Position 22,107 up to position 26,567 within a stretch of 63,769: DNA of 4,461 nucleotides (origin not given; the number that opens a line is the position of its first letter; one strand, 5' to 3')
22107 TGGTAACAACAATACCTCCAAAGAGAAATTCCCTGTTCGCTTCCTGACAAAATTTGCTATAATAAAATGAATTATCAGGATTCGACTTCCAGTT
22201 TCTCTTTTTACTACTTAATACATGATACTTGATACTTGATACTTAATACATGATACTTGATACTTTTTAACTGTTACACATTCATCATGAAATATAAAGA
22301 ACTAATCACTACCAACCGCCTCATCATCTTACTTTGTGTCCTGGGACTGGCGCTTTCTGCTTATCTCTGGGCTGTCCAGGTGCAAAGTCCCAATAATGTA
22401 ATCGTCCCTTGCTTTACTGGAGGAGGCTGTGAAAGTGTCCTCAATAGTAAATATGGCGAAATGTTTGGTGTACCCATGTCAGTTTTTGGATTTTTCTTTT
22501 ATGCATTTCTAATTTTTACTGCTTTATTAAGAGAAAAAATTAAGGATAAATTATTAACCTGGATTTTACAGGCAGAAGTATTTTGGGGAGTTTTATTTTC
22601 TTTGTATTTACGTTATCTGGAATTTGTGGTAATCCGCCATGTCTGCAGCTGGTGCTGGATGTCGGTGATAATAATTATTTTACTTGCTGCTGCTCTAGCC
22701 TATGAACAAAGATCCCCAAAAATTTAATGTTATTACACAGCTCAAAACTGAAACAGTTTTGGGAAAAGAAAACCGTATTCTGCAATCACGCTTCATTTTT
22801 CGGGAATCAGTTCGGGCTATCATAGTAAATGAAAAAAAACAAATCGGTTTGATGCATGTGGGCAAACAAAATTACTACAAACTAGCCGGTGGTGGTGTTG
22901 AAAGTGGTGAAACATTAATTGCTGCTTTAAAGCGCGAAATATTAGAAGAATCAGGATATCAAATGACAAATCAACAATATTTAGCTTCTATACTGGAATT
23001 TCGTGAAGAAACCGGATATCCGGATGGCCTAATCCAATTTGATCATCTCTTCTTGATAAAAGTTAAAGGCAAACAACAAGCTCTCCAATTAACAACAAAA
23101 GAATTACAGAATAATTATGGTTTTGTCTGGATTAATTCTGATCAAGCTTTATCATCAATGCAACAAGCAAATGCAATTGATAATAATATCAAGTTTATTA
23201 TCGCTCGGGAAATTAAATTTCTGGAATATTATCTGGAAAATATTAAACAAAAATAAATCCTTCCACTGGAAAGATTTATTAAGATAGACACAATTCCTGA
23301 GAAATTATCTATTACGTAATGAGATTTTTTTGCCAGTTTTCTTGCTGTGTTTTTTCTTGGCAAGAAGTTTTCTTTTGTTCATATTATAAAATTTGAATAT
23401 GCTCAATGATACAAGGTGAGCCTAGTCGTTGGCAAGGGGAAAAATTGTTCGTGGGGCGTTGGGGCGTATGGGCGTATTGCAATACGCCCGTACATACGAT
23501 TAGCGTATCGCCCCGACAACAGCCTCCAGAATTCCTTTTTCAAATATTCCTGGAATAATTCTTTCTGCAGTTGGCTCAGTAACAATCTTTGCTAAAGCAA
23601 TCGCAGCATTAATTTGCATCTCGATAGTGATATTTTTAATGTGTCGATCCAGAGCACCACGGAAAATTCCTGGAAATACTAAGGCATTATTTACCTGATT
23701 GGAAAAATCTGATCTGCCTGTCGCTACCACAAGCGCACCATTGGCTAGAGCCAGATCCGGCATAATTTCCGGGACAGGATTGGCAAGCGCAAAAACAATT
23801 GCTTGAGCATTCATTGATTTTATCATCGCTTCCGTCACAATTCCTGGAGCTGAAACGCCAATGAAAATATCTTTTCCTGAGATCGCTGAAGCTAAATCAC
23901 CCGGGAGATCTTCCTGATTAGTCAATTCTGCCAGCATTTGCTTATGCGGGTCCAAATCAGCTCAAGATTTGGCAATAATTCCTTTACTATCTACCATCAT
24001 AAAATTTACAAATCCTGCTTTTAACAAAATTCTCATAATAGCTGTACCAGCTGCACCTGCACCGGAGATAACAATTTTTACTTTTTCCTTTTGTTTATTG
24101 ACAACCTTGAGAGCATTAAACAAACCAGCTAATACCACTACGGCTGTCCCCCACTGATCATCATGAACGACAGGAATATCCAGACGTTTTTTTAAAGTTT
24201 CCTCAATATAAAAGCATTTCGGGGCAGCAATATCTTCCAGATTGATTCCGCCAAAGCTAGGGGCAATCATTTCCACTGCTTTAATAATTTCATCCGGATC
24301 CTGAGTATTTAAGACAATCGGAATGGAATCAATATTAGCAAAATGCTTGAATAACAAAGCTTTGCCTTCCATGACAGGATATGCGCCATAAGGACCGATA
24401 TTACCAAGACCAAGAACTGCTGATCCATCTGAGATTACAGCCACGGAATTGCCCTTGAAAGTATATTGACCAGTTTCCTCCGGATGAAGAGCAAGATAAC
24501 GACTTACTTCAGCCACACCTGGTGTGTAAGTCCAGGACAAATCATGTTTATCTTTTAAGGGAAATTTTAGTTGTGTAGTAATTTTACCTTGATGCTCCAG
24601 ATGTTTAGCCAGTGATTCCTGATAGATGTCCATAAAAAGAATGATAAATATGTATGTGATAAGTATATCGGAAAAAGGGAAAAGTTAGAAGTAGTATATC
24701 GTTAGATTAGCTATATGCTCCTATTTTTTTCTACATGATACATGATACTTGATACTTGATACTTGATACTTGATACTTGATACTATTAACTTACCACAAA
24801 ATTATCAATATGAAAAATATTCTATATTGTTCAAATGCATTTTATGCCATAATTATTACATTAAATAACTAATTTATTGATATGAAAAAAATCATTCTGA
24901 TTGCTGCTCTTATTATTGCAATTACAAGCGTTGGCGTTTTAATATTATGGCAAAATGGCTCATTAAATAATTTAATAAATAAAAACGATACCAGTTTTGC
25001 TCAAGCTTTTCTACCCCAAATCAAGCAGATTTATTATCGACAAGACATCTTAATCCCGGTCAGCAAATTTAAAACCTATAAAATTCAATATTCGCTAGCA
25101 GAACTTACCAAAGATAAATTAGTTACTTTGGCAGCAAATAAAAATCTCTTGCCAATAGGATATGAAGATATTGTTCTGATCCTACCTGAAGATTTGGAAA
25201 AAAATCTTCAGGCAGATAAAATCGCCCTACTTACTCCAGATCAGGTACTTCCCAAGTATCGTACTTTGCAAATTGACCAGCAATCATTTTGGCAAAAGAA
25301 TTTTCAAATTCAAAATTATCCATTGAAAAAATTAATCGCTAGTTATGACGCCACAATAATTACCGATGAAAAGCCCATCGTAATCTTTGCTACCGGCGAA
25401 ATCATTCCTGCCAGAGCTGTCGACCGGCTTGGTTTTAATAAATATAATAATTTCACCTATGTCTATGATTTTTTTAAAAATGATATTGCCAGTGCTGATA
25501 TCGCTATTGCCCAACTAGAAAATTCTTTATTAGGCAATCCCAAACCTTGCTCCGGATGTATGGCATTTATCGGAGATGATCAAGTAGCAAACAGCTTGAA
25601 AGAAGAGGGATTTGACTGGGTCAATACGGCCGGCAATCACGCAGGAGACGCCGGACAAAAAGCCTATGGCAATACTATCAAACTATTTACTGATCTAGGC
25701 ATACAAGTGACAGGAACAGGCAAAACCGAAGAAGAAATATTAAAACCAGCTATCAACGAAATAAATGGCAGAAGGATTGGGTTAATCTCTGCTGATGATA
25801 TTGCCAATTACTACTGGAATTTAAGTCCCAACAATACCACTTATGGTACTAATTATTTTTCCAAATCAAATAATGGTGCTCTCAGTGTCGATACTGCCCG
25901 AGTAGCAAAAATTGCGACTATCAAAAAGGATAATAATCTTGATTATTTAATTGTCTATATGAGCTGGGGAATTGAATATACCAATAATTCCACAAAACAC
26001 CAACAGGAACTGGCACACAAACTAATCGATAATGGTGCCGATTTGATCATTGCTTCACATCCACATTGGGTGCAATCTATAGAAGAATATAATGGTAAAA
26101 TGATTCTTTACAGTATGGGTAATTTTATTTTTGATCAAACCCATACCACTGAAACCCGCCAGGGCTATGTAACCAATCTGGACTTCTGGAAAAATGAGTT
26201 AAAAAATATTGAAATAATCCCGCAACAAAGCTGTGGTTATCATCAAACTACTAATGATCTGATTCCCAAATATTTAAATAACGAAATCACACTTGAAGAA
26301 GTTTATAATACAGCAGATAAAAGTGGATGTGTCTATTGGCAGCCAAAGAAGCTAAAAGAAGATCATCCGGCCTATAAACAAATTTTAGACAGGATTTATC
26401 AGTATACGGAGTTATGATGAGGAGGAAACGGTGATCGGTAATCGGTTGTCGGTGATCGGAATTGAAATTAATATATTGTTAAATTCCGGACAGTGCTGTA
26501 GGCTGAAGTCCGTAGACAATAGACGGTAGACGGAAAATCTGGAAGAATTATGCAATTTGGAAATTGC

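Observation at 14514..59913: GATAC-based heptanucleotide tandem arrays at 12 intergenic loci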

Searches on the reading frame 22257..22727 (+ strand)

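Call 13: search_protein_families(library=pfam, proteins=[window:22257-22727:+])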
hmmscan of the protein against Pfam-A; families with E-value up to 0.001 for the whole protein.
window:22257-22727:+ (156 aa): 1 family
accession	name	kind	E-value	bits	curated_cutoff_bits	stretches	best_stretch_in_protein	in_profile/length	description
PF07884.19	VKOR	-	1.3e-26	93.8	27.5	1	22-145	2-131/134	Vitamin K epoxide reductase family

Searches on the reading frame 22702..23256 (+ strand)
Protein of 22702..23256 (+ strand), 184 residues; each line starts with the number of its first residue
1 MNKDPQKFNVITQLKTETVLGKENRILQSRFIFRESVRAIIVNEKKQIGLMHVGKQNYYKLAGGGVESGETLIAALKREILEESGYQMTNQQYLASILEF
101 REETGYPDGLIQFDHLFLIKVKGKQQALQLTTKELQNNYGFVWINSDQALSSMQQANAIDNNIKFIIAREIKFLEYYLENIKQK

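Call 13: search_protein_families(library=pfam, proteins=[window:22702-23256:+])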
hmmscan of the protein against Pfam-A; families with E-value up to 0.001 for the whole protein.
window:22702-23256:+ (184 aa): 1 family
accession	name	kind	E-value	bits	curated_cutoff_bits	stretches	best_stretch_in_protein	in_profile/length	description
PF00293.34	NUDIX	-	6.1e-12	46.1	21.1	1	34-149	3-118/134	NUDIX domain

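Call 47: find_encoding_contigs(protein=window:22702-23256:+, flank=3000, max_places=10)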
Protein window:22702-23256:+ (184 aa): 2 contigs read that carry it; 2 places shown.
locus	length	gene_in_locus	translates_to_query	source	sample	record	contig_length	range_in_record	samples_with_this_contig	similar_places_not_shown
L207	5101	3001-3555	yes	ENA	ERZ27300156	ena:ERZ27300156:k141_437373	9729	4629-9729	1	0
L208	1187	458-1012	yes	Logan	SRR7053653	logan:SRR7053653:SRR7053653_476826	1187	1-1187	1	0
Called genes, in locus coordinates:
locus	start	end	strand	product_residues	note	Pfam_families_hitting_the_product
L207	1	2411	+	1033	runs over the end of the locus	-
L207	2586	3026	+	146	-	PF07884:VKOR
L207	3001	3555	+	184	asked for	PF00293:NUDIX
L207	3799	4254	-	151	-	PF03949:Malic_M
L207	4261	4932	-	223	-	PF00390:malic, PF03949:Malic_M (weak)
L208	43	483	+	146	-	PF07884:VKOR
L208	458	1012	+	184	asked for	PF00293:NUDIX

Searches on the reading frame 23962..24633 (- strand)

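Call 13: search_protein_families(library=pfam, proteins=[window:23962-24633:-])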
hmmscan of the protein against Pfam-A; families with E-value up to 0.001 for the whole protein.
window:23962-24633:- (223 aa): 3 families
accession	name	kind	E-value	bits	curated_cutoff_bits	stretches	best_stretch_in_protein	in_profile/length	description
PF00390.24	malic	-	6e-28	98.3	23.1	1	16-148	2-182/182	Malic enzyme, N-terminal domain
PF03949.21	Malic_M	-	2.4e-06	27.5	23.5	1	162-206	3-47/258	Malic enzyme, NAD binding domain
PF00899.27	ThiF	-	0.00031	20.4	28.1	1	183-216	19-52/238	ThiF family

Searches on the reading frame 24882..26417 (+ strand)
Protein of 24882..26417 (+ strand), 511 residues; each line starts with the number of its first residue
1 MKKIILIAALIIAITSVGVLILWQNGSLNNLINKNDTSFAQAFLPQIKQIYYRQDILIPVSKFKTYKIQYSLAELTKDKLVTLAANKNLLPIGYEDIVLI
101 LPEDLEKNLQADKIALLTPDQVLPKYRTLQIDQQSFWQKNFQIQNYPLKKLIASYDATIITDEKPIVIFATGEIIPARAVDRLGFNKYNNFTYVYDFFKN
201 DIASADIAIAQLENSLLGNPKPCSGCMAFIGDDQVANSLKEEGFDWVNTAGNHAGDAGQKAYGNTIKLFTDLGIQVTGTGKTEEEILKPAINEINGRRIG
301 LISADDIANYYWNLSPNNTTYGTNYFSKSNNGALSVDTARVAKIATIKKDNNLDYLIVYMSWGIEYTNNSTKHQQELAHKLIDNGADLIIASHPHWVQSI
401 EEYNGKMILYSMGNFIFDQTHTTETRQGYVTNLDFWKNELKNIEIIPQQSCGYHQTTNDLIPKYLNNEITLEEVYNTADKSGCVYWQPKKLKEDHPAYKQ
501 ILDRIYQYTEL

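Call 13: search_protein_families(library=pfam, proteins=[window:24882-26417:+])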
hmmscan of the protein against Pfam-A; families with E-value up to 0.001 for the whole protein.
window:24882-26417:+ (511 aa): 1 family
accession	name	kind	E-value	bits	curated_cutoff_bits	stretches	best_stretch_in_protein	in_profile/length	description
PF09587.15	PGA_cap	-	4.3e-59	200.5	27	1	168-419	2-255/255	Bacterial capsule synthesis protein PGA_cap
